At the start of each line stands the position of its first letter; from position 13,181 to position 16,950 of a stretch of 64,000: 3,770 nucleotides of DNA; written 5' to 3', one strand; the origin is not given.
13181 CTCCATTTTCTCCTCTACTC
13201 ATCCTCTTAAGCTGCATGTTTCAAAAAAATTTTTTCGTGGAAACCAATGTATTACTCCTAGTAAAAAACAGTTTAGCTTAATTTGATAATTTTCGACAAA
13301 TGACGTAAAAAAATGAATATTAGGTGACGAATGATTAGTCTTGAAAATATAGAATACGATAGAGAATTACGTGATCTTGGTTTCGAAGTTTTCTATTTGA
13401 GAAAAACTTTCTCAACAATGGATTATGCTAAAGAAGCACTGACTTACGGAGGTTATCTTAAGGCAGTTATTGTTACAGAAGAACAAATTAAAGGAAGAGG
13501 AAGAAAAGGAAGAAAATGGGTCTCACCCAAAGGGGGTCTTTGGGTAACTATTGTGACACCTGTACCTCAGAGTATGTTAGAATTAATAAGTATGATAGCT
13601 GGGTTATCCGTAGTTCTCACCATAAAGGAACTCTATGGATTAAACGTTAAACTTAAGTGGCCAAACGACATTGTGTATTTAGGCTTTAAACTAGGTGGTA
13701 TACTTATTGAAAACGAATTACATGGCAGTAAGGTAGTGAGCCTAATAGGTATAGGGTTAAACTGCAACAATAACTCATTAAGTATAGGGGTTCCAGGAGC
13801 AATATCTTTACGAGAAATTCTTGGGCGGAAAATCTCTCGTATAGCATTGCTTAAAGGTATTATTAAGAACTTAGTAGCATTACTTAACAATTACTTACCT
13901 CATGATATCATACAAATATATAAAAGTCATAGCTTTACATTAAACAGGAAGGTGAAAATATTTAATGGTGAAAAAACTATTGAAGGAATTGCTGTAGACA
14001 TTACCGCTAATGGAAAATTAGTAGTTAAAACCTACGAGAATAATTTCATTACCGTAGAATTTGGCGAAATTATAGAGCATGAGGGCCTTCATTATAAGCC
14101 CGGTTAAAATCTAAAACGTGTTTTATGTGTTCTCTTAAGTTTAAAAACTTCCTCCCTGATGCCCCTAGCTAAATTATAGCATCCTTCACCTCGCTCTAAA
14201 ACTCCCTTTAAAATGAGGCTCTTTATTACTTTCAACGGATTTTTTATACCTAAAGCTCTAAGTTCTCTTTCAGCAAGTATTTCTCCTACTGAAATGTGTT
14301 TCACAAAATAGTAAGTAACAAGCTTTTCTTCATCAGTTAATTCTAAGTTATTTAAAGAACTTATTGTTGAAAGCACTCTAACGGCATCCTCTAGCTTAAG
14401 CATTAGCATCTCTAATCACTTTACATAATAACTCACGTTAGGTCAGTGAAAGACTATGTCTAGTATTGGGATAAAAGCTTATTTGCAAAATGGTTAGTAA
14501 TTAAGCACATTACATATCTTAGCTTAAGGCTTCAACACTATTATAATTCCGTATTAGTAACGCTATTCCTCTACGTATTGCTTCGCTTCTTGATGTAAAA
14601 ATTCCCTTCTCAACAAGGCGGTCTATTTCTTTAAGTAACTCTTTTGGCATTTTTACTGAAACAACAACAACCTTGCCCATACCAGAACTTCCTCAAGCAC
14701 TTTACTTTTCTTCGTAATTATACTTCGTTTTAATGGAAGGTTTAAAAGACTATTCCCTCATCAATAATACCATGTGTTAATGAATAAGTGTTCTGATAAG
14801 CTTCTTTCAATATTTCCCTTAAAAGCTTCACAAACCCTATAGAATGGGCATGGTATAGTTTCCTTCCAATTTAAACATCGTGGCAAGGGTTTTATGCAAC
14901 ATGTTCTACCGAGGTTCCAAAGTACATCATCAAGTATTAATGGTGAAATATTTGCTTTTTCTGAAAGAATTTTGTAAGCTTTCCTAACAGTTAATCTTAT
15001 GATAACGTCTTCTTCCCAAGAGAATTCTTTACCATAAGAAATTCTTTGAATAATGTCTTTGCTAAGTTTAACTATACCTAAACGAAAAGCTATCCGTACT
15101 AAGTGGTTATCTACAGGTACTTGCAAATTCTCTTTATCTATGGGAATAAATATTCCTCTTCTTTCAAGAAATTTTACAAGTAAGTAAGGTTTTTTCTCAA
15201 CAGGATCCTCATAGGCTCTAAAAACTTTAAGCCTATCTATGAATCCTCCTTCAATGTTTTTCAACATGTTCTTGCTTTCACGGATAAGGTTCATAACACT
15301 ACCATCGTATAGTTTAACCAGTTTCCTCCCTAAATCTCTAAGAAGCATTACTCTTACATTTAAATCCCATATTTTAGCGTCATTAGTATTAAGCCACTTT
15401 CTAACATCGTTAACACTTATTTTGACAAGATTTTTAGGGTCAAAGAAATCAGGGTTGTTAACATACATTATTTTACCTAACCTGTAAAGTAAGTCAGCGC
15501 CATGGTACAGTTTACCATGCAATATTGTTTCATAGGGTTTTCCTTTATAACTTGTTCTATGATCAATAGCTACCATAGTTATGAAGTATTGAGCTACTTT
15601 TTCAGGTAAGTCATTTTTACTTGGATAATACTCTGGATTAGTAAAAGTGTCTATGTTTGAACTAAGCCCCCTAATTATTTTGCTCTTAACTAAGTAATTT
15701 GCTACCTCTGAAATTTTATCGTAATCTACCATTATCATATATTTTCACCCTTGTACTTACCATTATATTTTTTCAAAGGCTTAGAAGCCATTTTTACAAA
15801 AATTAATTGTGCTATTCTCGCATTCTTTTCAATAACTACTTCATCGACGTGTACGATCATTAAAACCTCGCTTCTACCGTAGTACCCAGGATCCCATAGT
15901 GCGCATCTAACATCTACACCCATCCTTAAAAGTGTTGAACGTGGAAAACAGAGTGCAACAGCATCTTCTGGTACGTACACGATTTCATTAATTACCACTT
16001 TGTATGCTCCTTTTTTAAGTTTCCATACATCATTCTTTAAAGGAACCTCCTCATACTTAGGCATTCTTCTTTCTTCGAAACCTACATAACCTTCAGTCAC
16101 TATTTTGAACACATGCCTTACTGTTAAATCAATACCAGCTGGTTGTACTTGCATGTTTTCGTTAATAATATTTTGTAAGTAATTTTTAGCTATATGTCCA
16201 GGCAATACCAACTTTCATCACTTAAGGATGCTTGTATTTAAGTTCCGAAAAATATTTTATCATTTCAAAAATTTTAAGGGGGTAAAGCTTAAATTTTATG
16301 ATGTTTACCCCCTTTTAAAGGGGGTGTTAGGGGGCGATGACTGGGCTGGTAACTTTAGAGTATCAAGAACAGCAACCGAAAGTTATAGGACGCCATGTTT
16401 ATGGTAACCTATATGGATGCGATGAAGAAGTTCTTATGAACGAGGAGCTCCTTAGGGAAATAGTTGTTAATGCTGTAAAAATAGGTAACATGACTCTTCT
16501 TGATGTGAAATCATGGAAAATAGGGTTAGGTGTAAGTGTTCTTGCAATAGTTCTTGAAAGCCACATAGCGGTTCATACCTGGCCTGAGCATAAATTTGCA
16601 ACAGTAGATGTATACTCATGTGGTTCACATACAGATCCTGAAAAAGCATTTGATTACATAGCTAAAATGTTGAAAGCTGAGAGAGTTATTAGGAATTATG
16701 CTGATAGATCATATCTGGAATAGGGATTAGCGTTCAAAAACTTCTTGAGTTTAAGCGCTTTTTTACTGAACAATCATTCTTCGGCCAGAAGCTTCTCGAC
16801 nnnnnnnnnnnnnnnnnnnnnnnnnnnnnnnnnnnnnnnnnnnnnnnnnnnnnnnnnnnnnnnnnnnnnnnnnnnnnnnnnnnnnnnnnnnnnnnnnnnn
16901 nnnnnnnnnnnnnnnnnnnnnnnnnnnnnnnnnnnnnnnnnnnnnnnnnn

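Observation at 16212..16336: Inverted repeat bracketing the TATA box, plus G5 tracts, upstream of the second AdoMetDC-family gene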

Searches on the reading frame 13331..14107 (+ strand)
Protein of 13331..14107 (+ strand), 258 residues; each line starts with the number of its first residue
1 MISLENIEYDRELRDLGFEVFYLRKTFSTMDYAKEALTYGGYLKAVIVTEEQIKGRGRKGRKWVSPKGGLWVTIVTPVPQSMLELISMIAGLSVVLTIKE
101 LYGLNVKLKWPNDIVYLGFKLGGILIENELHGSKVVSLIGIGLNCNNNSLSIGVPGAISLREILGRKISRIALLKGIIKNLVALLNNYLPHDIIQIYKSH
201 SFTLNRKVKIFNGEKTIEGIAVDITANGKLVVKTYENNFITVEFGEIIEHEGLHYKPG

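Call 58: search_protein_families(library=pfam, proteins=[window:13331-14107:+], max_evalue=0.1)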
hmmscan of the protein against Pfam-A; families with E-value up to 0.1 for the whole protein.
window:13331-14107:+ (258 aa): 2 families
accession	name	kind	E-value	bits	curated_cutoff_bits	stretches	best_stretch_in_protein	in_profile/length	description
PF03099.24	BPL_LplA_LipB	-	1.4e-18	67.5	21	1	28-144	7-133/133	Biotin/lipoate A/B protein ligase family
PF02237.23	BPL_C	-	7.4e-06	26.2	21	1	203-247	1-45/48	Biotin protein ligase C terminal domain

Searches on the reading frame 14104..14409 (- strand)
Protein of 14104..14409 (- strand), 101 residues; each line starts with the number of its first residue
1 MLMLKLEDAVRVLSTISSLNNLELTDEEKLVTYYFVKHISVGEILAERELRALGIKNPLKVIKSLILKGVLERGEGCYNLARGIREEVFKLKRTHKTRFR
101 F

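Call 58: search_protein_families(library=pfam, proteins=[window:14104-14409:-], max_evalue=0.1)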
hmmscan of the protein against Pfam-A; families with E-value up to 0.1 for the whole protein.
window:14104-14409:- (101 aa): 1 family
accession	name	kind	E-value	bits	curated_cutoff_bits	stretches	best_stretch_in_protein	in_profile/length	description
PF22511.2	PBP2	-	3.5e-28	97.6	27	1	24-86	1-63/63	PolB1 Binding Protein 2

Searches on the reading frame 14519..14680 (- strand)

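Call 58: search_protein_families(library=pfam, proteins=[window:14519-14680:-], max_evalue=0.1)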
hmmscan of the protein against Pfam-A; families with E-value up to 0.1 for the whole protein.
window:14519-14680:- (53 aa): 4 families
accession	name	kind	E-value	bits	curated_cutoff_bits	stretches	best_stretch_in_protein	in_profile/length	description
PF01402.27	RHH_1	-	3e-09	36.9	20.5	1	7-42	2-36/39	Ribbon-helix-helix protein, copG family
PF23434.1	DUF7120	-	0.00042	20.7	27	1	7-49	4-46/70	Family of unknown function (DUF7120)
PF17723.7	RHH_8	-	0.01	16.4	25.4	1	9-47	8-46/119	Ribbon-Helix-Helix transcriptional regulator family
PF15919.11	HicB_lk_antitox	-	0.094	13.3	27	1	3-36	88-120/123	HicB_like antitoxin of bacterial toxin-antitoxin system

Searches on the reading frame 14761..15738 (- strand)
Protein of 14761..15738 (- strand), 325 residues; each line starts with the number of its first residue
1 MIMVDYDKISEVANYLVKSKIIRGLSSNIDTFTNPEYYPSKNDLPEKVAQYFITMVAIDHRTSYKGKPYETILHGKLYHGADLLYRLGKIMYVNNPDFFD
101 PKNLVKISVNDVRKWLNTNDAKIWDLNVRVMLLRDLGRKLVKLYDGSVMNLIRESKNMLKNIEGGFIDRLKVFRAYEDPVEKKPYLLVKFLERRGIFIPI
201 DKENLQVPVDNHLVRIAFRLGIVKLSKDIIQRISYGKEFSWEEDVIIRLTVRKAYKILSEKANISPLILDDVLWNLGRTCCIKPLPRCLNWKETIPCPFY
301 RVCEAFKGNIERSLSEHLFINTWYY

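Call 5: search_protein_families(library=pfam, proteins=[window:14761-15738:-])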
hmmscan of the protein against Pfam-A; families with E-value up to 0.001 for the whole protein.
window:14761-15738:- (325 aa): 1 family
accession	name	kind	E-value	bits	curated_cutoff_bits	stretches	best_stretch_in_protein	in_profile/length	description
PF10343.14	Q_salvage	-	1e-07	32.3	25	1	66-174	31-140/285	Queuosine salvage protein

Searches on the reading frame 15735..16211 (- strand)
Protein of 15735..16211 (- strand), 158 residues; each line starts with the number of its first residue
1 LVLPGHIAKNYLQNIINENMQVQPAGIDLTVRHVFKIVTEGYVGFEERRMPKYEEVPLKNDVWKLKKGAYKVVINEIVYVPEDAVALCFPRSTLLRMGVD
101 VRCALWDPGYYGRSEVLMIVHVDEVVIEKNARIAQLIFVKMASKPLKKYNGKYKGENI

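Call 5: search_protein_families(library=pfam, proteins=[window:15735-16211:-])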
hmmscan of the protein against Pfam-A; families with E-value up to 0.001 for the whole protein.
window:15735-16211:- (158 aa): 2 families
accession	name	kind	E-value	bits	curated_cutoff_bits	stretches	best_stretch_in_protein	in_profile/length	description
PF22769.1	DCD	-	1.3e-21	77.7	27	1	19-141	23-153/153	dCTP deaminase-like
PF00692.24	dUTPase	-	1.7e-09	38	22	1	68-149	29-112/129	dUTPase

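Call 14: search_protein_families(library=ncbifam, proteins=[window:15735-16211:-], max_evalue=0.01)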
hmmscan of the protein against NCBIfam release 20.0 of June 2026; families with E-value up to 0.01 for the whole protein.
window:15735-16211:- (158 aa): 4 families
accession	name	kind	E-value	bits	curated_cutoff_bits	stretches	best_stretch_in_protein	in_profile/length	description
NF002598.0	PRK02253.1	equivalog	1.7e-52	177.3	130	1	12-158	22-166/167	deoxyuridine 5'-triphosphate nucleotidohydrolase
TIGR02274.1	dCTP_deam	equivalog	5.7e-17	62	92.8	1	17-156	22-172/180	dCTP deaminase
TIGR00576.1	dut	superfamily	6.4e-07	29.2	102.55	1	71-145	41-120/143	dUTP diphosphatase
NF001862.0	PRK00601.1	equivalog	3.2e-05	23.6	103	1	68-147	45-129/150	dUTP diphosphatase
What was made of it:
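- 15735..16211 (-): Divergent neighbour, a dUTPase. It is probably not part of the element and is listed only to delimit the intergenic region. NF002598, E = 1.7e-52 (call 14).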

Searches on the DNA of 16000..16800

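Call 22: search_rna_families(source=window, start=16000, end=16800, threshold=evalue, max_evalue=10)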
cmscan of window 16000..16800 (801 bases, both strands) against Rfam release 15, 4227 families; matches with E-value up to 10: 5.
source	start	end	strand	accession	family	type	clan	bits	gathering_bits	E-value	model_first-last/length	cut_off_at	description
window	16236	16272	-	RF00335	snoZ13_snr52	Gene; snRNA; snoRNA; CD-box;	-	16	47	8.8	1-101/101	no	Small nucleolar RNA Z13/snr52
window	16268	16375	+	RF02577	tsr24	Gene; sRNA;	-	15.4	50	0.63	1-238/238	no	S. aureus tsr24 small RNA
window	16502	16567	+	RF01689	AdoCbl-II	Cis-reg; riboswitch;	CL00101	13.7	36.5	7.8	1-81/81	no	AdoCbl-II (Cobalamin/B12) riboswitch aptamer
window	16276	16314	-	RF02578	tsr25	Gene; sRNA;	-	13.3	63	3.7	141-180/181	no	S. aureus tsr25 small RNA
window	16147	16239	+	RF02731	JA03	Gene; sRNA;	-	11.5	44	8.6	1-274/274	no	Aggregatibacter sRNA JA03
